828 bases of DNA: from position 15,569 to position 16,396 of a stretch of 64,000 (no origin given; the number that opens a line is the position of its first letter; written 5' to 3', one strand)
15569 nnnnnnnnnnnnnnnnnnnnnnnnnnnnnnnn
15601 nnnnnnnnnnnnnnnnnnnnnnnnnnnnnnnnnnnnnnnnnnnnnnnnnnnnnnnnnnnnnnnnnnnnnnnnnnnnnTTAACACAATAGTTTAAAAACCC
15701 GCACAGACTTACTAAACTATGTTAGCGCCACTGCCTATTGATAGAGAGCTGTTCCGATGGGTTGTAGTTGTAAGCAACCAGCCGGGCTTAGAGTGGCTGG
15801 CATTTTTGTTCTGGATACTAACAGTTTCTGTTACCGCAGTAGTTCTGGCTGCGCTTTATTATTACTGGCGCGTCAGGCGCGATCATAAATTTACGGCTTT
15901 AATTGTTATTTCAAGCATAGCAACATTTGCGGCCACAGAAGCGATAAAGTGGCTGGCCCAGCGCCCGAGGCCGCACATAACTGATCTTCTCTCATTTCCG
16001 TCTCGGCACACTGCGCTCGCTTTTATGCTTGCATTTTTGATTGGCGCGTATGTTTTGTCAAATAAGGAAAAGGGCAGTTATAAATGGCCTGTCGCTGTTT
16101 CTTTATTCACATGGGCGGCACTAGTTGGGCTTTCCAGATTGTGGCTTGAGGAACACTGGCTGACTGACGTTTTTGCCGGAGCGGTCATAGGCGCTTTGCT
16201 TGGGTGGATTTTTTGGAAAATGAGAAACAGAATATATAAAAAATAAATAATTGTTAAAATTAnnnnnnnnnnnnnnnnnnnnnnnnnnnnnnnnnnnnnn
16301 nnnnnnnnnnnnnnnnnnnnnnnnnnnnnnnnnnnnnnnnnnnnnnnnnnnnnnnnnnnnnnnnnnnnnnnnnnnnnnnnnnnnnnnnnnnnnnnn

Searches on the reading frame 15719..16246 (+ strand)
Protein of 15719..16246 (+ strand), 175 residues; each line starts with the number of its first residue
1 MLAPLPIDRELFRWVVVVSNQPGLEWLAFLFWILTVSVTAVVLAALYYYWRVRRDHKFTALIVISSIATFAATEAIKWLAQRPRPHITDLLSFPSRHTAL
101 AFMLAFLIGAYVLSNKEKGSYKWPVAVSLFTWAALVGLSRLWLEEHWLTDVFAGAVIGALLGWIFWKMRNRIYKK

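Call 59: list_cluster_members(proteins=[window:15719-16243:+, window:19043-19552:-, window:19556-20059:-, window:24729-25310:-, window:26355-26984:+, window:41013-41606:-, window:42701-43339:-, window:60084-60758:+, window:14561-15259:+, window:61211-61987:+])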
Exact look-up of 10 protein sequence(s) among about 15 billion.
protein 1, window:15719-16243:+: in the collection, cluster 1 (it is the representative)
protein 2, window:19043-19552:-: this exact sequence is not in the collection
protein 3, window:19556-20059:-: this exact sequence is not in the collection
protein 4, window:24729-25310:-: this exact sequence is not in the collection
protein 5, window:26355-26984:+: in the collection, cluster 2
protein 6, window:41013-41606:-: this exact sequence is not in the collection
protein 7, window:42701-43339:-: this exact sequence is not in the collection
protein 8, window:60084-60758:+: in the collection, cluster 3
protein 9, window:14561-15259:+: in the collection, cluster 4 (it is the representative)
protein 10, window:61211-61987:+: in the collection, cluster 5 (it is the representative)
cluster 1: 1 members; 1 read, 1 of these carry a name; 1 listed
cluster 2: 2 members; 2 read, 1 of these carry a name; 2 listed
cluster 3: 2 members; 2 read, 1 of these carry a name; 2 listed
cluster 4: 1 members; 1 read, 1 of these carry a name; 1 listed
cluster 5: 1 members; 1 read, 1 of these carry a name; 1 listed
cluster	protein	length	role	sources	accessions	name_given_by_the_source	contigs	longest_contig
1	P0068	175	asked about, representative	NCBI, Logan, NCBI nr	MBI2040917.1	MAG: phosphatase PAP2 family protein [DPANN group archaeon] | phosphatase PAP2 family protein [DPANN group archaeon]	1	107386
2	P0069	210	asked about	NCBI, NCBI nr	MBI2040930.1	MAG: hypothetical protein HYT16_02390 [DPANN group archaeon] | hypothetical protein [DPANN group archaeon]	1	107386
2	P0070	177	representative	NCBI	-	-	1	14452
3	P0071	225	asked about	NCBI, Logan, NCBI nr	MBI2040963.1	MAG: hypothetical protein HYT16_02565 [DPANN group archaeon] | hypothetical protein [DPANN group archaeon]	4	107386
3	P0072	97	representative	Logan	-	-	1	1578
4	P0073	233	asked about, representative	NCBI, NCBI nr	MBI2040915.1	MAG: nucleotidyltransferase domain-containing protein [DPANN group archaeon] | nucleotidyltransferase domain-containing protein [DPANN group archaeon]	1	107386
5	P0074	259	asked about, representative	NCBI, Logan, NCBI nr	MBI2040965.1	MAG: hypothetical protein HYT16_02575 [DPANN group archaeon] | hypothetical protein [DPANN group archaeon]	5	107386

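Call 62: find_encoding_contigs(protein=window:15719-16246:+, flank=10000, max_places=10)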
Protein window:15719-16246:+ (175 aa): 1 contig read that carries it; 1 place shown.
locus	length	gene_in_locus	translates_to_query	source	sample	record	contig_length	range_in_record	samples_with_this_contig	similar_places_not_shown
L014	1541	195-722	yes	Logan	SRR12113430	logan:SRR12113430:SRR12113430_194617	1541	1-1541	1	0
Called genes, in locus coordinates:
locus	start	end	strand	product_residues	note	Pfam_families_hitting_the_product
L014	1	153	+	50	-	?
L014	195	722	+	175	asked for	PF01569:PAP2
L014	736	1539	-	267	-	?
